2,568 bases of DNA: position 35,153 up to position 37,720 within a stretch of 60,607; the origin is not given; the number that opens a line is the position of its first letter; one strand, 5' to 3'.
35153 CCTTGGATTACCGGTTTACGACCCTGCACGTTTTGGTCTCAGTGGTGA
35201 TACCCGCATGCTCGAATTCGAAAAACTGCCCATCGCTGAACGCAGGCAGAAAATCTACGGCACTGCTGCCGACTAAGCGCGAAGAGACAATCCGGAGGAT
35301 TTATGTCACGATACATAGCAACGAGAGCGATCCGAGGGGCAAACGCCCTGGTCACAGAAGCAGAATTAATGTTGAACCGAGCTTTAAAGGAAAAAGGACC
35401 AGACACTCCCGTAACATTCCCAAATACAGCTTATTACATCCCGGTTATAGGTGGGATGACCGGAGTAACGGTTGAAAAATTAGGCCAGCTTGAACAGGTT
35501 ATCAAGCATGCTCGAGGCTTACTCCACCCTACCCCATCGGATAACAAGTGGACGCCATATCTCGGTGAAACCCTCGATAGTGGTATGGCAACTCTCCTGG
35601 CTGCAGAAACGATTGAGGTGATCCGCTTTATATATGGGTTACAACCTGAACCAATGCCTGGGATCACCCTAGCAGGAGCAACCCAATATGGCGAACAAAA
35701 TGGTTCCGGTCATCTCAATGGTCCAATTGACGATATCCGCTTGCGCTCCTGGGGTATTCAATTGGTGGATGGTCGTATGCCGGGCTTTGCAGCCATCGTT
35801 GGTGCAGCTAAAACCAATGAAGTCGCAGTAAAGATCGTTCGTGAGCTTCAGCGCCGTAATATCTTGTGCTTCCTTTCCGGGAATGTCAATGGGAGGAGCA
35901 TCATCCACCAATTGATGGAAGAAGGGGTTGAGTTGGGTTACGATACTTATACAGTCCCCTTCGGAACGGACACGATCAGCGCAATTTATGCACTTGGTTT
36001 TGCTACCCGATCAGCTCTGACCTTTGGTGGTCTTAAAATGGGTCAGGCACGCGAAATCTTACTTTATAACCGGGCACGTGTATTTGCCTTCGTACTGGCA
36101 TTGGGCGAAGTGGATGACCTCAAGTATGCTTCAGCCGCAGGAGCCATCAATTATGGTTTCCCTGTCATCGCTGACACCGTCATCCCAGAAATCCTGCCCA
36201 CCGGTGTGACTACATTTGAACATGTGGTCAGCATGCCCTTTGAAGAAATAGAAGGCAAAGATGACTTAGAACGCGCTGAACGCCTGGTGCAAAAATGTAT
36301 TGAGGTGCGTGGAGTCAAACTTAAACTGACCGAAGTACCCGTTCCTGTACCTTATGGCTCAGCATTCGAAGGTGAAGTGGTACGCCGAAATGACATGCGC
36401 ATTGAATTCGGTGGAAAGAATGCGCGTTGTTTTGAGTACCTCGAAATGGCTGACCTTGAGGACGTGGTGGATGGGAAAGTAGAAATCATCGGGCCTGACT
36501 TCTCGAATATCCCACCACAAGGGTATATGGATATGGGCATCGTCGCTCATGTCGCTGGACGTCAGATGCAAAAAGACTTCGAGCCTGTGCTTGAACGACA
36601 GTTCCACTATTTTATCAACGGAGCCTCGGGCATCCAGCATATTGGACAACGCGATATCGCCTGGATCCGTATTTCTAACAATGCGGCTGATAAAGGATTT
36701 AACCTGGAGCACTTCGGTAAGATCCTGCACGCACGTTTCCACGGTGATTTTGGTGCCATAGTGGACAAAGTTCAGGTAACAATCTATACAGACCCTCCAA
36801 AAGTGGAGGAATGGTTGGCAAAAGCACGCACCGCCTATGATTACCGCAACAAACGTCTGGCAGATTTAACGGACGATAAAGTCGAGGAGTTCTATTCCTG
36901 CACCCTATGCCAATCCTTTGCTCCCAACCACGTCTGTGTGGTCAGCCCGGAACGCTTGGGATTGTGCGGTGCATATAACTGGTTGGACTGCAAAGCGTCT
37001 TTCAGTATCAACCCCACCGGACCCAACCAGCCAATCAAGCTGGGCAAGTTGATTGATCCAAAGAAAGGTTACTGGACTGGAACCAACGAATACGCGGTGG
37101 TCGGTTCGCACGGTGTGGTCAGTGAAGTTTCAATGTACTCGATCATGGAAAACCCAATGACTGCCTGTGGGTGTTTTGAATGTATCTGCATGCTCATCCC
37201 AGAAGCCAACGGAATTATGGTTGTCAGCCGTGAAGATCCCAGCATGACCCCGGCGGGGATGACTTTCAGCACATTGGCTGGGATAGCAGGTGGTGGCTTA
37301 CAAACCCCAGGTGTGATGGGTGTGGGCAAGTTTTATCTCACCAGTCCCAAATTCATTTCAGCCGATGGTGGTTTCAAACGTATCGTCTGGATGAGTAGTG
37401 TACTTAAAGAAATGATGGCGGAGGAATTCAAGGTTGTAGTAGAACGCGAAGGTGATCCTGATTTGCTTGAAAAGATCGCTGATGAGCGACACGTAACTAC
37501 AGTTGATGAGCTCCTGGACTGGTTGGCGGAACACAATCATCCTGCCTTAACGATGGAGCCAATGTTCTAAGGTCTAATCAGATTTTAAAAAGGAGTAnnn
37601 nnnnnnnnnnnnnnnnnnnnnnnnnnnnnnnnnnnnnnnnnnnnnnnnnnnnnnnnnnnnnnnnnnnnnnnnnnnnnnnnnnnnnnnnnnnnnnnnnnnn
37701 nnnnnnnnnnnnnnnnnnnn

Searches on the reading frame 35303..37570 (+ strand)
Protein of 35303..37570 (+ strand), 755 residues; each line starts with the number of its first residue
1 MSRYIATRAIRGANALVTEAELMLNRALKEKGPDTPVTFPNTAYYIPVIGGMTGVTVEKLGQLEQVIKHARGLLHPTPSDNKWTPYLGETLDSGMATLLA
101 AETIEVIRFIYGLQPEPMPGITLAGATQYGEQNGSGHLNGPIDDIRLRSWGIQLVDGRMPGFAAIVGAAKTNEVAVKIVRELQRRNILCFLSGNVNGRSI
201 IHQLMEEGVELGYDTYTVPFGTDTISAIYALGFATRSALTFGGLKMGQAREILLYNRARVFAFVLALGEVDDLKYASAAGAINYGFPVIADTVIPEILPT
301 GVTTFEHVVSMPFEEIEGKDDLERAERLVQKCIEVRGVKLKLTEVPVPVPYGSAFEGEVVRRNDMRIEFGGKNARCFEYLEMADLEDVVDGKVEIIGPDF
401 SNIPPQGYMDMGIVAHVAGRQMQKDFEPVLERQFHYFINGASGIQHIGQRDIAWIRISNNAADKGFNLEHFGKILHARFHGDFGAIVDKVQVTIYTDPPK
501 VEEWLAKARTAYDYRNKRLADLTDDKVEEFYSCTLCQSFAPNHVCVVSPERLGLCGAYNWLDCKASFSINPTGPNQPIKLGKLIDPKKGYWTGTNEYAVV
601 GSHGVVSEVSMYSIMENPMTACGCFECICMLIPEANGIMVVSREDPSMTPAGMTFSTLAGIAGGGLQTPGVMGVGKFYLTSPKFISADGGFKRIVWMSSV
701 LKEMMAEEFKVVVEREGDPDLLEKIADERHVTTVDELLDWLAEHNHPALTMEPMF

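Call 36: search_protein_families(library=pfam, proteins=[window:35303-37570:+], max_evalue=0.00001)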
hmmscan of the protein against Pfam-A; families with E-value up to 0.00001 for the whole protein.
window:35303-37570:+ (755 aa): 3 families
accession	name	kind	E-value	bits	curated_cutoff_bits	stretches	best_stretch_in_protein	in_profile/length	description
PF19436.4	ACS_CODH_B_C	-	1.6e-110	368.9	25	1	512-755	1-245/245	ACS/CODH beta subunit C-terminal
PF03598.20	CdhC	-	2.1e-60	203.5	24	1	347-501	1-155/155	CO dehydrogenase/acetyl-CoA synthase complex beta subunit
PF18537.6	CODH_A_N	-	6.9e-26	90.5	32.2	1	23-110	3-83/83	Carbon monoxide dehydrogenase subunit alpha N-terminal domain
